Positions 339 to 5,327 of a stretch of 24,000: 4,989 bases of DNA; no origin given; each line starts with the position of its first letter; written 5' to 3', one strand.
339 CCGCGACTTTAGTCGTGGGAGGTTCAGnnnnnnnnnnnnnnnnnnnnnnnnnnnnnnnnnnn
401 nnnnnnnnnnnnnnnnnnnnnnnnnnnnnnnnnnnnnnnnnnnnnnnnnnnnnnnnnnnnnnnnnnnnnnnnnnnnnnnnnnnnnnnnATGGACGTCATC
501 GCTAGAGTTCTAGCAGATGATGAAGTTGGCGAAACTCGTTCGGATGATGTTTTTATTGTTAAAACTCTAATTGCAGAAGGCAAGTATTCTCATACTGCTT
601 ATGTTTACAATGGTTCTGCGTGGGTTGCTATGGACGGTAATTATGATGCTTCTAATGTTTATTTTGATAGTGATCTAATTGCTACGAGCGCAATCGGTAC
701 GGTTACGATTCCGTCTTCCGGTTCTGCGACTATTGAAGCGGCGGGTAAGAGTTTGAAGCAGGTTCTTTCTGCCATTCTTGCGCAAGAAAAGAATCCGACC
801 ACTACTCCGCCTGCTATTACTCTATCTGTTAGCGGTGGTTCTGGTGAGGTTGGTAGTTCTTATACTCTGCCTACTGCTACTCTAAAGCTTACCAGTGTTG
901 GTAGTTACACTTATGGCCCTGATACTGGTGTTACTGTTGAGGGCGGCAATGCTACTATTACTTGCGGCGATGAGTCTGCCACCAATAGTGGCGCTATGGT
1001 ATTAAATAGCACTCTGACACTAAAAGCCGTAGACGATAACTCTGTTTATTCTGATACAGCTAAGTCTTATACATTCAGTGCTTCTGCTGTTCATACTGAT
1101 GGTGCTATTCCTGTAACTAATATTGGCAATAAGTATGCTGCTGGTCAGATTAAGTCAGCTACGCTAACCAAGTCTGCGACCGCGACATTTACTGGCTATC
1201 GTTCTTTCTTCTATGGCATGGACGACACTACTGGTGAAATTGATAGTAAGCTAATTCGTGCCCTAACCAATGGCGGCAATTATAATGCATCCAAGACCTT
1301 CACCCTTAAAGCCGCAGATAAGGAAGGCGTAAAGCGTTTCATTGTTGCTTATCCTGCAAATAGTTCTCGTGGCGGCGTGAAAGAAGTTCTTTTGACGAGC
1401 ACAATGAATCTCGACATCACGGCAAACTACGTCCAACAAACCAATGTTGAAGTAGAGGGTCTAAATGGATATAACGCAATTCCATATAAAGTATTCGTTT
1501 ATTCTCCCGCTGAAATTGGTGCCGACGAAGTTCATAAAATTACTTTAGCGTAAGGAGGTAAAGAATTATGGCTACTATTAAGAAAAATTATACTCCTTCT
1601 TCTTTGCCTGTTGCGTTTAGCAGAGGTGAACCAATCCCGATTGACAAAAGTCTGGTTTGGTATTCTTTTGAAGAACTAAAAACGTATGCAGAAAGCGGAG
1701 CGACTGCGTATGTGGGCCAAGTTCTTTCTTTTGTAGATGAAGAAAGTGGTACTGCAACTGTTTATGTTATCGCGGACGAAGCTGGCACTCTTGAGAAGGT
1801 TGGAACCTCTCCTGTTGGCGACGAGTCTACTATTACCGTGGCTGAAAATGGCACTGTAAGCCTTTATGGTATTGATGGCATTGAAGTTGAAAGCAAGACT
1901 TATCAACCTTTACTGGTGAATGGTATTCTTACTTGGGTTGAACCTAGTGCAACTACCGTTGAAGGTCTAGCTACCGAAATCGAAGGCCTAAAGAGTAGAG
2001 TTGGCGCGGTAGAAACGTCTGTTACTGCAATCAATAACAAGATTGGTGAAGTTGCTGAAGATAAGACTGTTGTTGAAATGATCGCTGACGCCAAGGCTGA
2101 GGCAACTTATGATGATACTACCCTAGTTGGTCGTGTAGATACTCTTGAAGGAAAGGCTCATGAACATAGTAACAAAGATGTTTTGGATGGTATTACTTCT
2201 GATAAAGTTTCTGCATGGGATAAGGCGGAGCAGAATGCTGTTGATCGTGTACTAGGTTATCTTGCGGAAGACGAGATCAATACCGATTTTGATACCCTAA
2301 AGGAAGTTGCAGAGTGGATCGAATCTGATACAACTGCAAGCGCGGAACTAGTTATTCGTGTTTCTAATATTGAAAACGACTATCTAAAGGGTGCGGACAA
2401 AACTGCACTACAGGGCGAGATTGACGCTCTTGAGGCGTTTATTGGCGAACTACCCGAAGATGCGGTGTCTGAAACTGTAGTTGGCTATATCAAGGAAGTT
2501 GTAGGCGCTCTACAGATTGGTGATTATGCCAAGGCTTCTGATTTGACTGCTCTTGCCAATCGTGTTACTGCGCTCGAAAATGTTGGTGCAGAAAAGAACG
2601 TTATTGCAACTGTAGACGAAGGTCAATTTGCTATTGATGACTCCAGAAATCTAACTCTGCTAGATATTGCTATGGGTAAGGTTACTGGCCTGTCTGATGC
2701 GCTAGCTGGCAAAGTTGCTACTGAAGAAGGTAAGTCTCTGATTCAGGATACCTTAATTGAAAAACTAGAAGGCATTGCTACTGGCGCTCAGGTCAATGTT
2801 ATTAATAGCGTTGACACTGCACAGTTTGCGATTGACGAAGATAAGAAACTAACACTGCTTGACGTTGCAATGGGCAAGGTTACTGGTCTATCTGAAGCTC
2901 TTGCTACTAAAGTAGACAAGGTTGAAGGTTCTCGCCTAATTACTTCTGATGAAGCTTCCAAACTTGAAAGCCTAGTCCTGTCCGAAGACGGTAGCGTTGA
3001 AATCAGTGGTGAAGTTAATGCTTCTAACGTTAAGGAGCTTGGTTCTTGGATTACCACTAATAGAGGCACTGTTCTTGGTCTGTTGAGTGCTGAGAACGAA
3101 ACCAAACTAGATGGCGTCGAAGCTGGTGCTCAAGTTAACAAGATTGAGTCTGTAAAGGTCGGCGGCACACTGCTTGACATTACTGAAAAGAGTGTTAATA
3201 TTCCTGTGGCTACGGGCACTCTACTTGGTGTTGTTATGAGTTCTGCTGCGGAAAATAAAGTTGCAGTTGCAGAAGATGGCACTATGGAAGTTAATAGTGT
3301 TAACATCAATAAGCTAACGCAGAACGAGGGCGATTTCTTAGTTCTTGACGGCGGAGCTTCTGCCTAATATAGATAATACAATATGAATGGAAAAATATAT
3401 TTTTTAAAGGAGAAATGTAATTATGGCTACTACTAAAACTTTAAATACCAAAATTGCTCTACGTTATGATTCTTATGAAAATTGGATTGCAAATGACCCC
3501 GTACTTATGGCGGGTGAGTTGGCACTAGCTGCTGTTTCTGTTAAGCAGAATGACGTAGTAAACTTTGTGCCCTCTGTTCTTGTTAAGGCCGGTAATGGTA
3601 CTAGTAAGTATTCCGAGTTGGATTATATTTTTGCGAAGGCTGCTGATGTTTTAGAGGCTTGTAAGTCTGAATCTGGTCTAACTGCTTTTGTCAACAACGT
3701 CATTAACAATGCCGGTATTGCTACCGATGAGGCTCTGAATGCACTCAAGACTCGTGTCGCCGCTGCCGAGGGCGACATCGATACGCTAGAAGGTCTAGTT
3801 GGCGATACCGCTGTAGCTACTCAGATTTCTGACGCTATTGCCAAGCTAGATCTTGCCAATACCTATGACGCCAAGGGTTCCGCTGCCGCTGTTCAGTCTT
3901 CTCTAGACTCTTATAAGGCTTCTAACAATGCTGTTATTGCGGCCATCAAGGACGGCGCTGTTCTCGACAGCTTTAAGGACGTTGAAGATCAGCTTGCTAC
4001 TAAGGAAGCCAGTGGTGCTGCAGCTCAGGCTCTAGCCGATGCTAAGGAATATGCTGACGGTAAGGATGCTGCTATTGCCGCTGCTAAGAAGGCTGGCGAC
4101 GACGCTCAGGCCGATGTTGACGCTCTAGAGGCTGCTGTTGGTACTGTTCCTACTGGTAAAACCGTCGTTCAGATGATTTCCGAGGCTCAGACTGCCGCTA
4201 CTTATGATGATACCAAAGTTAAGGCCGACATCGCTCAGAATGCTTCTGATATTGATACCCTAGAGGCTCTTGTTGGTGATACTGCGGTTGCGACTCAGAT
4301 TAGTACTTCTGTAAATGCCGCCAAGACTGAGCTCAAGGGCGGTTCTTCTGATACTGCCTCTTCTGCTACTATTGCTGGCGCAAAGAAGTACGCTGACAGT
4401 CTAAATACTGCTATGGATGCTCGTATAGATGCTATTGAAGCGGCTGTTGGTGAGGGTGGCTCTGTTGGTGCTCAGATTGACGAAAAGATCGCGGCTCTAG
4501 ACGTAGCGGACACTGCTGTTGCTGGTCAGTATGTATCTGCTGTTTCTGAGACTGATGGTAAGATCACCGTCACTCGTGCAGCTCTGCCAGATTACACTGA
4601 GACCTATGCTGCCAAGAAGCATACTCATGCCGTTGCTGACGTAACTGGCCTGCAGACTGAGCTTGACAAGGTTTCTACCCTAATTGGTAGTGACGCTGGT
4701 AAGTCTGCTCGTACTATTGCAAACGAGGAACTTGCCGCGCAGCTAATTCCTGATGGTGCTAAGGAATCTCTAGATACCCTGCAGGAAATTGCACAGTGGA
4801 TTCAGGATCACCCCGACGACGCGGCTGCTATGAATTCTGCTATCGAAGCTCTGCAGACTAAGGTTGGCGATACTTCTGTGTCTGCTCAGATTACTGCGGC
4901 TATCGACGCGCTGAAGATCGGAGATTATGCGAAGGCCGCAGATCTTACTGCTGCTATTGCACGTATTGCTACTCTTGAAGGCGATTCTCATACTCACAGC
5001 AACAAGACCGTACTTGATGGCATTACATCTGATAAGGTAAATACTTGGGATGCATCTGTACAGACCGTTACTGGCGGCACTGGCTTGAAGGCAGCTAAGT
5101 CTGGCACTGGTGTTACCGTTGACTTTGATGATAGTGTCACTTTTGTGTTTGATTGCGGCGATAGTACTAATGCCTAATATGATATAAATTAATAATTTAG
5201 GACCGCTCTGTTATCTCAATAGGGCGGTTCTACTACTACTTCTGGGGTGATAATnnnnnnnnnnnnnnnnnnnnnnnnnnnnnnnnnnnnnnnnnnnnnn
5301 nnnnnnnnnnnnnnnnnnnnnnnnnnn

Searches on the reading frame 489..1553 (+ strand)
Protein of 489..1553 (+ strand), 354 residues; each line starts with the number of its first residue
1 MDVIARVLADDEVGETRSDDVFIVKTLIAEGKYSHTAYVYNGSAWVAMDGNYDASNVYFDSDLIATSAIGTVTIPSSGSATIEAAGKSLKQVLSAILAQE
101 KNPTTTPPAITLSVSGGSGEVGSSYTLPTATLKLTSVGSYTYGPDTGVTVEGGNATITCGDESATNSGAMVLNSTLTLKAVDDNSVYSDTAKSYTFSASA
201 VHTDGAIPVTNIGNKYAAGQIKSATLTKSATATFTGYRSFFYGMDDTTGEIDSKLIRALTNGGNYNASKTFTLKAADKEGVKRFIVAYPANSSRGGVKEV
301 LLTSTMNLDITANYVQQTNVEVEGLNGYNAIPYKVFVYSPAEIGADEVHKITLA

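Call 13: search_protein_families(library=phrogs, proteins=[window:489-1553:+], max_evalue=0.001)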
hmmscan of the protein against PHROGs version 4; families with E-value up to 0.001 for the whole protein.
window:489-1553:+ (354 aa): 1 family
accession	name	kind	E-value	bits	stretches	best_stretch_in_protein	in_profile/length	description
phrog_35541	-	unknown function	1.4e-33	117.5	1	3-353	172-531/532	-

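Call 14: search_protein_families(library=pfam, proteins=[window:489-1553:+], max_evalue=0.001)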
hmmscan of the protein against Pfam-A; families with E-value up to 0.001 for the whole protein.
window:489-1553:+ (354 aa): 0 families

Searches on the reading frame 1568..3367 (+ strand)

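Call 13: search_protein_families(library=phrogs, proteins=[window:1568-3367:+], max_evalue=0.001)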
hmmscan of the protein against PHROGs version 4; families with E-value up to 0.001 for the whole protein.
window:1568-3367:+ (599 aa): 2 families
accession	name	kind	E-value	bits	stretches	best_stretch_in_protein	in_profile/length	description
phrog_33094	-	unknown function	7.9e-14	53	1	5-85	7-85/104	-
phrog_38190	-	unknown function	2.5e-05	24.9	1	519-561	38-80/351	-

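Call 14: search_protein_families(library=pfam, proteins=[window:1568-3367:+], max_evalue=0.001)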
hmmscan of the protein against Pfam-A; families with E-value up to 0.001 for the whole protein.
window:1568-3367:+ (599 aa): 0 families

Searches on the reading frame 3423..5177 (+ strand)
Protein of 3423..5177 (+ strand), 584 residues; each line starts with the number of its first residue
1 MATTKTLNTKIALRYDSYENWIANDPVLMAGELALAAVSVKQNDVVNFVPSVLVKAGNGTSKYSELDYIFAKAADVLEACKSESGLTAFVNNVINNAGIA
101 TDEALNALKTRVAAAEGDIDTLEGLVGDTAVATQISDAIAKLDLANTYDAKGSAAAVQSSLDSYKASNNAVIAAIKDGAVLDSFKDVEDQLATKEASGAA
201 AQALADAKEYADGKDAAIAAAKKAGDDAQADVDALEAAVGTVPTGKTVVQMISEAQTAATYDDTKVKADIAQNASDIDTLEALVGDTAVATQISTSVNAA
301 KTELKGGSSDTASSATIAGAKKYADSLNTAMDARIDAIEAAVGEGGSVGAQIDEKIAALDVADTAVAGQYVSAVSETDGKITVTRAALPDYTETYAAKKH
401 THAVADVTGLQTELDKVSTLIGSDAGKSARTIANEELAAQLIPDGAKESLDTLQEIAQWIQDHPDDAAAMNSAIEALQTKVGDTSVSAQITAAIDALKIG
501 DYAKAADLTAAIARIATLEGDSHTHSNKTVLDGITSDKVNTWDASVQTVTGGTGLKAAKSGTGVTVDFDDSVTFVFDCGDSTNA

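Call 13: search_protein_families(library=phrogs, proteins=[window:3423-5177:+], max_evalue=0.001)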
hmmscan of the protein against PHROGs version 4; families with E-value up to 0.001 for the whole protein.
window:3423-5177:+ (584 aa): 0 families

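Call 14: search_protein_families(library=pfam, proteins=[window:3423-5177:+], max_evalue=0.001)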
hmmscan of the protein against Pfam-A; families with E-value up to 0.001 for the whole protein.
window:3423-5177:+ (584 aa): 1 family
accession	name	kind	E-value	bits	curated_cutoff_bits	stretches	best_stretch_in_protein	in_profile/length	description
PF12789.12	PTR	-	0.00051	20.5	27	0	395-416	2-23/60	Phage tail repeat like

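Call 81: search_protein_families(library=phrogs, proteins=[window:3423-5177:+], max_evalue=0.01)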
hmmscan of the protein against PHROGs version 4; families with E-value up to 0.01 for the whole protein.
window:3423-5177:+ (584 aa): 0 families
